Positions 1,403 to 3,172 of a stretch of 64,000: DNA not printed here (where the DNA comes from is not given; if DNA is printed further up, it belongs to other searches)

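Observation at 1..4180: Divergent type VI secretion-like module (Hcp plus TssE/F/G-like trio), cut by the window edge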

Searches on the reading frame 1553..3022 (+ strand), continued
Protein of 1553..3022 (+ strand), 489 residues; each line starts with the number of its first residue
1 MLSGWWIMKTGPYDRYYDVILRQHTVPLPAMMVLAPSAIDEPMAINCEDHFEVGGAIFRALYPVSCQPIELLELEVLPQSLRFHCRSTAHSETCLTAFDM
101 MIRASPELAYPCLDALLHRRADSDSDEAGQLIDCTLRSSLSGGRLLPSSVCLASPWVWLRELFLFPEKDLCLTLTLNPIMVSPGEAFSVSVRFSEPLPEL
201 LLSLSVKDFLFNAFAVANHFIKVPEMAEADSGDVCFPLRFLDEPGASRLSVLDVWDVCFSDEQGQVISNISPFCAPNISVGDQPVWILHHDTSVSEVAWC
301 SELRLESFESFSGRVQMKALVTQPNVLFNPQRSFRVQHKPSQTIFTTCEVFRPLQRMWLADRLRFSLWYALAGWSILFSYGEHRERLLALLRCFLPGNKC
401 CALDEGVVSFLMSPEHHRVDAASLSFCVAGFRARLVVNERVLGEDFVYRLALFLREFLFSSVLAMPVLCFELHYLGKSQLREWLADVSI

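Call 60: get_annotated_region(hit=H18, flank=3000)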
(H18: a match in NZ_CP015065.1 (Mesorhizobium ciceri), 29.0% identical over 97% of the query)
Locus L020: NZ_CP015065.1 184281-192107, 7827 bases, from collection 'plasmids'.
description: Mesorhizobium ciceri biovar biserrulae strain WSM1284 plasmid pMc1284, complete sequence
organism: Mesorhizobium ciceri (NCBI taxid 278148)
taxonomy: Bacteria; Pseudomonadota; Alphaproteobacteria; Hyphomicrobiales; Phyllobacteriaceae; Mesorhizobium; Mesorhizobium ciceri
host: -; source: Astragalus pelecinus,Pure Sample,Plant nodule tissue,root nodule; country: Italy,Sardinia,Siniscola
typing (MOB-suite, as given by PLSDB): non-mobilizable
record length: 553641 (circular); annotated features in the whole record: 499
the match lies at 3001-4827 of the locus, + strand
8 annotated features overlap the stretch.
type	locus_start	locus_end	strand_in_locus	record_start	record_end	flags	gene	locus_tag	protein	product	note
CDS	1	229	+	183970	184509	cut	tssB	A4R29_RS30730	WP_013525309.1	type VI secretion system contractile sheath small subunit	GO:0033103 - protein secretion by the type VI secretion system [Evidence IEA]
CDS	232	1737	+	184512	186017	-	tssC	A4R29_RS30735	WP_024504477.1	type VI secretion system contractile sheath large subunit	GO:0033103 - protein secretion by the type VI secretion system [Evidence IEA]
CDS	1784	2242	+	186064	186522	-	-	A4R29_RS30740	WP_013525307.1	Hcp family type VI secretion system effector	-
CDS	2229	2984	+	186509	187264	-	tssE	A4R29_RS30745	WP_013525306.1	type VI secretion system baseplate subunit TssE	GO:0033103 - protein secretion by the type VI secretion system [Evidence IEA]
CDS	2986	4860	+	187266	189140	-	tssF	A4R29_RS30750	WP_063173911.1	type VI secretion system baseplate subunit TssF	GO:0033103 - protein secretion by the type VI secretion system [Evidence IEA]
CDS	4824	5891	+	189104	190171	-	tssG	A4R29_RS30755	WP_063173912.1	type VI secretion system baseplate subunit TssG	GO:0033103 - protein secretion by the type VI secretion system [Evidence IEA]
CDS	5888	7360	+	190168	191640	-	tagH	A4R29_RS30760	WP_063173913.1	type VI secretion system-associated FHA domain protein TagH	GO:0033103 - protein secretion by the type VI secretion system [Evidence IEA]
CDS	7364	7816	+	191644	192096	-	tssJ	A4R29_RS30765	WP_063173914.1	type VI secretion system lipoprotein TssJ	GO:0033103 - protein secretion by the type VI secretion system [Evidence IEA]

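Call 61: get_annotated_region(hit=H16, flank=3000)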
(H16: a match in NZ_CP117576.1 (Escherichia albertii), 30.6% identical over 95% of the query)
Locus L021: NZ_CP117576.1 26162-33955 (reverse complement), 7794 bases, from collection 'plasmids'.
description: Escherichia albertii strain BIA_5 plasmid pEA5_1, complete sequence
organism: Escherichia albertii (NCBI taxid 208962)
taxonomy: Bacteria; Pseudomonadota; Gammaproteobacteria; Enterobacterales; Enterobacteriaceae; Escherichia; Escherichia albertii
host: -; source: whole organism,bird (unidentified species); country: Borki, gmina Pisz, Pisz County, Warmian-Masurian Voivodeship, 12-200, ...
typing (MOB-suite, as given by PLSDB): conjugative; replicon IncFIA,IncFIB,IncFIC; relaxase MOBF; mating-pair formation MPF_F
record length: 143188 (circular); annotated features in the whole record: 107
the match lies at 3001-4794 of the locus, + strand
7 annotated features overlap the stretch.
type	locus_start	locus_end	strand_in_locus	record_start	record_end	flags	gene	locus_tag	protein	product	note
CDS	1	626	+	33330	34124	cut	-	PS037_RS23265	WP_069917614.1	protein phosphatase 2C domain-containing protein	-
CDS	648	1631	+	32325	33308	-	-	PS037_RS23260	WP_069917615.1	hypothetical protein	-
CDS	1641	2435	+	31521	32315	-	-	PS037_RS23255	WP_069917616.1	type VI secretion system accessory protein TagJ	-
CDS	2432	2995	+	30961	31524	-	tssE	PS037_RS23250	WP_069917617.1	type VI secretion system baseplate subunit TssE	GO:0033103 - protein secretion by the type VI secretion system [Evidence IEA]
CDS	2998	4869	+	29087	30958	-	tssF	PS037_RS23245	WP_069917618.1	type VI secretion system baseplate subunit TssF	GO:0033103 - protein secretion by the type VI secretion system [Evidence IEA]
CDS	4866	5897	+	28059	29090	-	tssG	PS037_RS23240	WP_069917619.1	type VI secretion system baseplate subunit TssG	GO:0033103 - protein secretion by the type VI secretion system [Evidence IEA]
CDS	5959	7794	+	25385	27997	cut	tssH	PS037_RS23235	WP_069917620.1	type VI secretion system ATPase TssH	GO:0033103 - protein secretion by the type VI secretion system [Evidence IEA]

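Call 62: get_annotated_region(hit=H17, flank=3000)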
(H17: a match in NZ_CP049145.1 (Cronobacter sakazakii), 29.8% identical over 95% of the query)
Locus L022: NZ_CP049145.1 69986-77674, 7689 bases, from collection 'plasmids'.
description: Cronobacter sakazakii strain C79 plasmid pCsaC79b, complete sequence
organism: Cronobacter sakazakii (NCBI taxid 28141)
taxonomy: Bacteria; Pseudomonadota; Gammaproteobacteria; Enterobacterales; Enterobacteriaceae; Cronobacter; Cronobacter sakazakii
host: -; source: Soja milk; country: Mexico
typing (MOB-suite, as given by PLSDB): non-mobilizable; replicon IncFIB,rep_cluster_574
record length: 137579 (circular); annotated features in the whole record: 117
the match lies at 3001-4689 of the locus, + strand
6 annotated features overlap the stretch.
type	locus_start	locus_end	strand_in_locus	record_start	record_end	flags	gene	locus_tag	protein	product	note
CDS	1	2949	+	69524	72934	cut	-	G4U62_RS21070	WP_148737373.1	ImcF-related family protein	-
CDS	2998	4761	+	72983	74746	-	tssF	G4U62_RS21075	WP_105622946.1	type VI secretion system baseplate subunit TssF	GO:0033103 - protein secretion by the type VI secretion system [Evidence IEA]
CDS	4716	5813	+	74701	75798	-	tssG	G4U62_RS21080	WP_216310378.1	type VI secretion system baseplate subunit TssG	GO:0033103 - protein secretion by the type VI secretion system [Evidence IEA]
CDS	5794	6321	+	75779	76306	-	tssJ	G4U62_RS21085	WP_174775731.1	type VI secretion system lipoprotein TssJ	GO:0033103 - protein secretion by the type VI secretion system [Evidence IEA]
CDS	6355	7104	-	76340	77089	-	dsbG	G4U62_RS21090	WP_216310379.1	thiol:disulfide interchange protein DsbG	-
CDS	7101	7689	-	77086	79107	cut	-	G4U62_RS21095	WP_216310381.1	protein-disulfide reductase DsbD domain-containing protein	-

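Call 63: get_annotated_region(hit=H20, flank=3000)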
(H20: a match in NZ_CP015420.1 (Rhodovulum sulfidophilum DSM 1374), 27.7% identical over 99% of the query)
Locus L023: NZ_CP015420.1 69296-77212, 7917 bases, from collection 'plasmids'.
description: Rhodovulum sulfidophilum DSM 1374 plasmid unnamed2, complete sequence
organism: Rhodovulum sulfidophilum DSM 1374 (NCBI taxid 1188256)
taxonomy: Bacteria; Pseudomonadota; Alphaproteobacteria; Rhodobacterales; Paracoccaceae; Rhodovulum; Rhodovulum sulfidophilum; Rhodovulum sulfidophilum DSM 1374
host: -; source: cell culture,marine mud; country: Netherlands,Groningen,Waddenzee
typing (MOB-suite, as given by PLSDB): non-mobilizable; replicon rep_cluster_567
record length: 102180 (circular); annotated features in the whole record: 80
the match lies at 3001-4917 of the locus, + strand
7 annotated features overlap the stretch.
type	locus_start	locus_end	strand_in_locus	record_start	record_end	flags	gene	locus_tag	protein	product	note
CDS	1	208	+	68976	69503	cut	tssB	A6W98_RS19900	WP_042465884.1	type VI secretion system contractile sheath small subunit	GO:0033103 - protein secretion by the type VI secretion system [Evidence IEA]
CDS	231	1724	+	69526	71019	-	tssC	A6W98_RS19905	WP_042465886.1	type VI secretion system contractile sheath large subunit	GO:0033103 - protein secretion by the type VI secretion system [Evidence IEA]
CDS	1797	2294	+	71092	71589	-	-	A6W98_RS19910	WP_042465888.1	type VI secretion system tube protein Hcp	-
CDS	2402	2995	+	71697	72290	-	tssE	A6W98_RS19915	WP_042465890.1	type VI secretion system baseplate subunit TssE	GO:0033103 - protein secretion by the type VI secretion system [Evidence IEA]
CDS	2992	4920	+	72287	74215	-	tssF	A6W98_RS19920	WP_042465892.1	type VI secretion system baseplate subunit TssF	GO:0033103 - protein secretion by the type VI secretion system [Evidence IEA]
CDS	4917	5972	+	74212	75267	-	tssG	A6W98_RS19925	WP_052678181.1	type VI secretion system baseplate subunit TssG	GO:0033103 - protein secretion by the type VI secretion system [Evidence IEA]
CDS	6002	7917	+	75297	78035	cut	tssH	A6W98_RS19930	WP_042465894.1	type VI secretion system ATPase TssH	GO:0033103 - protein secretion by the type VI secretion system [Evidence IEA]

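Call 64: get_annotated_region(hit=H25, flank=3000)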
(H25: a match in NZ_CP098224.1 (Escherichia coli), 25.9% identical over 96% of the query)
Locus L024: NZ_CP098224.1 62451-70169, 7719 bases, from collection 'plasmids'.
description: Escherichia coli strain Z0117EC0005 plasmid pZ0117EC0005-1, complete sequence
organism: Escherichia coli (NCBI taxid 562)
taxonomy: Bacteria; Pseudomonadota; Gammaproteobacteria; Enterobacterales; Enterobacteriaceae; Escherichia; Escherichia coli
host: -; source: Canis lupus familiaris,Rectal swab; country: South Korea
typing (MOB-suite, as given by PLSDB): non-mobilizable; replicon IncFIA
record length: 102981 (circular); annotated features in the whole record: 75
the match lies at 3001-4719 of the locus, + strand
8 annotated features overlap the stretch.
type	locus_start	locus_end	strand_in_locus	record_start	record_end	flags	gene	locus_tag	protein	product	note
CDS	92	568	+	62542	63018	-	tssB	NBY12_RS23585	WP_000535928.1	type VI secretion system contractile sheath small subunit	GO:0033103 - protein secretion by the type VI secretion system [Evidence IEA]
CDS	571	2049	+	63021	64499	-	tssC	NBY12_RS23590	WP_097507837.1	type VI secretion system contractile sheath large subunit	GO:0033103 - protein secretion by the type VI secretion system [Evidence IEA]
CDS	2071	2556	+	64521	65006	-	-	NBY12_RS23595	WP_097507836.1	hypothetical protein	-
CDS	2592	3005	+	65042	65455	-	-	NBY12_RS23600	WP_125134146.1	hypothetical protein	-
CDS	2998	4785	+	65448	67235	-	tssF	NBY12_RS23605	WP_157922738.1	type VI secretion system baseplate subunit TssF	GO:0033103 - protein secretion by the type VI secretion system [Evidence IEA]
CDS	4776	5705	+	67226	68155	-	tssG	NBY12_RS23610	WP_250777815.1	type VI secretion system baseplate subunit TssG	GO:0033103 - protein secretion by the type VI secretion system [Evidence IEA]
CDS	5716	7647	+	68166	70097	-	tssI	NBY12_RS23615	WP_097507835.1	type VI secretion system tip protein TssI/VgrG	GO:0033103 - protein secretion by the type VI secretion system [Evidence IEA]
CDS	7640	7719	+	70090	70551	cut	-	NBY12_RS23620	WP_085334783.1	hypothetical protein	-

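Call 65: get_annotated_region(hit=H28, flank=3000)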
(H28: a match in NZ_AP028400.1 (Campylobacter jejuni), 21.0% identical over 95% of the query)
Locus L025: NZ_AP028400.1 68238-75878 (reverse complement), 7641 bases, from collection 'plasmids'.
description: Campylobacter jejuni strain BCH-11515 plasmid pTet_BCH-11515, complete sequence
organism: Campylobacter jejuni (NCBI taxid 197)
taxonomy: Bacteria; Campylobacterota; Epsilonproteobacteria; Campylobacterales; Campylobacteraceae; Campylobacter; Campylobacter jejuni
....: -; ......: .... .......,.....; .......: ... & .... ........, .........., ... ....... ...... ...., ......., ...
typing (MOB-suite, as given by PLSDB): conjugative; replicon rep_cluster_475; relaxase MOBP; mating-pair formation MPF_T
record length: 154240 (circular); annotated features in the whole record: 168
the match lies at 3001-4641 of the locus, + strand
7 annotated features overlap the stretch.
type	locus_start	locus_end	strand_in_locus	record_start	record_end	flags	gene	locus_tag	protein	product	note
CDS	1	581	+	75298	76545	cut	-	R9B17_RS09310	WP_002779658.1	type VI secretion system domain-containing protein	-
CDS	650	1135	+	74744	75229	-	tssB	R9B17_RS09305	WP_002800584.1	type VI secretion system contractile sheath small subunit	GO:0033103 - protein secretion by the type VI secretion system [Evidence IEA]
CDS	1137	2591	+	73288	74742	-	tssC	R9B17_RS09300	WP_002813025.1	type VI secretion system contractile sheath large subunit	GO:0033103 - protein secretion by the type VI secretion system [Evidence IEA]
CDS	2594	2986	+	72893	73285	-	-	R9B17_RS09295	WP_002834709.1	GPW/gp25 family protein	-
CDS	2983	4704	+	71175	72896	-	tssF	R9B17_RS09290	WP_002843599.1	type VI secretion system baseplate subunit TssF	GO:0033103 - protein secretion by the type VI secretion system [Evidence IEA]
CDS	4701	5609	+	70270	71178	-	tssG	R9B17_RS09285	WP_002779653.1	type VI secretion system baseplate subunit TssG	GO:0033103 - protein secretion by the type VI secretion system [Evidence IEA]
CDS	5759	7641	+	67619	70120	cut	-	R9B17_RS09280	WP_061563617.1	contractile injection system protein, VgrG/Pvc8 family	-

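Call 66: get_annotated_region(hit=H9, flank=3000)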
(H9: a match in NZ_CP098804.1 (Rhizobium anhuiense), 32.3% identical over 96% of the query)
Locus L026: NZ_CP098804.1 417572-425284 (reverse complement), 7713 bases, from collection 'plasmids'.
description: Rhizobium anhuiense bv. trifolii strain T24 plasmid pRA_T24_2, complete sequence
organism: Rhizobium anhuiense (NCBI taxid 2018689)
taxonomy: Bacteria; Pseudomonadota; Alphaproteobacteria; Hyphomicrobiales; Rhizobiaceae; Rhizobium; Rhizobium anhuiense
host: -; source: Trifolium dubium,Cell culture; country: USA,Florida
typing (MOB-suite, as given by PLSDB): non-mobilizable
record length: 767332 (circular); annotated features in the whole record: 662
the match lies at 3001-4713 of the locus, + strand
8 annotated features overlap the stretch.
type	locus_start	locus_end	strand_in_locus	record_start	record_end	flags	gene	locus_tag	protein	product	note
CDS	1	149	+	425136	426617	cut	tssC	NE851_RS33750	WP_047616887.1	type VI secretion system contractile sheath large subunit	GO:0033103 - protein secretion by the type VI secretion system [Evidence IEA]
CDS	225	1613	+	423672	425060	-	tssC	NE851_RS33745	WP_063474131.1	type VI secretion system contractile sheath large subunit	GO:0033103 - protein secretion by the type VI secretion system [Evidence IEA]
CDS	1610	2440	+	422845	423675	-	-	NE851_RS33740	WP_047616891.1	type VI secretion system accessory protein TagJ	-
CDS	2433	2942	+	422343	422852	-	tssE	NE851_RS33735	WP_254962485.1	type VI secretion system baseplate subunit TssE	GO:0033103 - protein secretion by the type VI secretion system [Evidence IEA]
CDS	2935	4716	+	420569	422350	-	tssF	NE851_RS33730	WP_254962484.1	type VI secretion system baseplate subunit TssF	GO:0033103 - protein secretion by the type VI secretion system [Evidence IEA]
CDS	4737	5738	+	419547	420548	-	tssG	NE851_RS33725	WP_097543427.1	type VI secretion system baseplate subunit TssG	GO:0033103 - protein secretion by the type VI secretion system [Evidence IEA]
CDS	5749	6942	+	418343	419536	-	-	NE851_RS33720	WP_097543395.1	FHA domain-containing protein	-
CDS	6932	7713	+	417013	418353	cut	tssK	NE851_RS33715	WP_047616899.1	type VI secretion system baseplate subunit TssK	GO:0033103 - protein secretion by the type VI secretion system [Evidence IEA]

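Call 67: get_annotated_region(hit=H8, flank=3000)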
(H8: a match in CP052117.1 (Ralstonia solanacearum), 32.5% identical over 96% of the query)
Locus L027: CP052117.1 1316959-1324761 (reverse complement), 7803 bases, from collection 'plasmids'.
description: Ralstonia solanacearum strain FJAT1463.F1 plasmid Plas1, complete sequence
organism: Ralstonia solanacearum (NCBI taxid 305)
taxonomy: Bacteria; Pseudomonadota; Betaproteobacteria; Burkholderiales; Burkholderiaceae; Ralstonia; Ralstonia solanacearum
host: -; source: tomato,cell culture; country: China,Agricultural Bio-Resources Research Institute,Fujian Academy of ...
typing (MOB-suite, as given by PLSDB): mobilizable; relaxase MOBP
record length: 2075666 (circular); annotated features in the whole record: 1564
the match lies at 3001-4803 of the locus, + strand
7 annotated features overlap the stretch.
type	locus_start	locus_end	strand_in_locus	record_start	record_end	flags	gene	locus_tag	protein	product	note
CDS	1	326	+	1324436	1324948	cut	tssB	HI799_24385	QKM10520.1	type VI secretion system contractile sheath small subunit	-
CDS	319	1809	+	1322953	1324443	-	tssC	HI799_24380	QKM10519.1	type VI secretion system contractile sheath large subunit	-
CDS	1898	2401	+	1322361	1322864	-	-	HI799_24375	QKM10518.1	type VI secretion system tube protein Hcp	-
CDS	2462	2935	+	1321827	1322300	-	tssE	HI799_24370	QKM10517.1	type VI secretion system baseplate subunit TssE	-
CDS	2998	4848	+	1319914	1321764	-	tssF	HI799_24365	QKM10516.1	type VI secretion system baseplate subunit TssF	-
CDS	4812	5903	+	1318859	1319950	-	tssG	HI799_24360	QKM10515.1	type VI secretion system baseplate subunit TssG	-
CDS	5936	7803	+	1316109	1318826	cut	tssH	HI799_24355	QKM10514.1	type VI secretion system ATPase TssH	-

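Call 68: get_annotated_region(hit=H27, flank=3000)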
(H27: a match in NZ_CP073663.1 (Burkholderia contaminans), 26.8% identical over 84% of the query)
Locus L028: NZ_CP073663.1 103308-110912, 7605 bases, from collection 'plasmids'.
description: Burkholderia contaminans strain toggle1 plasmid unnamed1, complete sequence
organism: Burkholderia contaminans (NCBI taxid 488447)
taxonomy: Bacteria; Pseudomonadota; Betaproteobacteria; Burkholderiales; Burkholderiaceae; Burkholderia; Burkholderia contaminans
host: -; source: Homo sapiens,blood; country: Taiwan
typing (MOB-suite, as given by PLSDB): non-mobilizable
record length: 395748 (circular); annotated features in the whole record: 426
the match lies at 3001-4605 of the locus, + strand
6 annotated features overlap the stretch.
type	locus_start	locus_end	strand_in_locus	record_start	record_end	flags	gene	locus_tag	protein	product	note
CDS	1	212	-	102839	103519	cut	-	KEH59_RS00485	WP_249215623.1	DUF2169 domain-containing protein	-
CDS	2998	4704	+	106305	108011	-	tssF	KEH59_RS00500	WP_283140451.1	type VI secretion system baseplate subunit TssF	GO:0033103 - protein secretion by the type VI secretion system [Evidence IEA]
CDS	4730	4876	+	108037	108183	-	-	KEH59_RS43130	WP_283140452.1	type VI secretion system baseplate subunit TssF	-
CDS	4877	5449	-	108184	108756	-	-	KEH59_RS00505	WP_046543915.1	hypothetical protein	-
CDS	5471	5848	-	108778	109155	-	-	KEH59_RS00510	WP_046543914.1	DUF3592 domain-containing protein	-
CDS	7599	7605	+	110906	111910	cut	-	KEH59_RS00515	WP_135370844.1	hypothetical protein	-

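Call 84: find_encoding_contigs(protein=P0005, flank=10000, max_places=2)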
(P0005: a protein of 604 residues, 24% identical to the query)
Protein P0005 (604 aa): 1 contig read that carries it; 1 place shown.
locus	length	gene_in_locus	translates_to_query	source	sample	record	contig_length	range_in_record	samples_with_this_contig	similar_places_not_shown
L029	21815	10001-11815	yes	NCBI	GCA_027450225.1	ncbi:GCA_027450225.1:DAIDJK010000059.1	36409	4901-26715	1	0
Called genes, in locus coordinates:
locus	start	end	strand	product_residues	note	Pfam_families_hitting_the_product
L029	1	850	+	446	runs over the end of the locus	PF05936:T6SS_VasE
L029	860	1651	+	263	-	PF09850:DotU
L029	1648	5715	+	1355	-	PF14331:IcmF-related_N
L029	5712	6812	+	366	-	PF06812:ImpA_N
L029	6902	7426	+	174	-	PF05591:T6SS_VipA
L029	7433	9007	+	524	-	PF05943:VipB, PF18945:VipB_2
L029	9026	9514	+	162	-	PF05638:T6SS_HCP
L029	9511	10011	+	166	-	PF04965:GPW_gp25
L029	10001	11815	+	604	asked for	PF05947:T6SS_TssF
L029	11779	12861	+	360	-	-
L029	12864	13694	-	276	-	-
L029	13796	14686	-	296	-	PF13699:eCIS_core, PF00583:Acetyltransf_1, PF13673:Acetyltransf_10, PF13508:Acetyltransf_7, PF13527:Acetyltransf_9 (weak)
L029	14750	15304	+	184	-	-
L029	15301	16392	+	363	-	PF06996:T6SS_TssG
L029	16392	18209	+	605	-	PF05954:Phage_GPD, PF06715:Gp5_C (faint), PF04717:Phage_base_V, PF22178:Gp5_trimer_C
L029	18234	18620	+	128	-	PF14107:DUF4280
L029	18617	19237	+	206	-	PF05036:SPOR (weak)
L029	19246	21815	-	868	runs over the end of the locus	PF02861:Clp_N, PF13191:AAA_16 (weak), PF00004:AAA, PF17871:AAA_lid_9, PF00004:AAA, PF07724:AAA_2, PF07728:AAA_5, PF10431:ClpB_D2-small, +5 more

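Call 94: search_protein_families(library=phrogs, proteins=[window:1574-3022:+], max_evalue=0.1)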
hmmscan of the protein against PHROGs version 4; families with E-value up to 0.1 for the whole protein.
window:1574-3022:+ (482 aa): 0 families

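Call 95: search_protein_families(library=padloc, proteins=[window:1574-3022:+], max_evalue=0.1)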
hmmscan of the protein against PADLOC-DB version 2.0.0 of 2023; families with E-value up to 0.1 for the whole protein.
window:1574-3022:+ (482 aa): 0 families
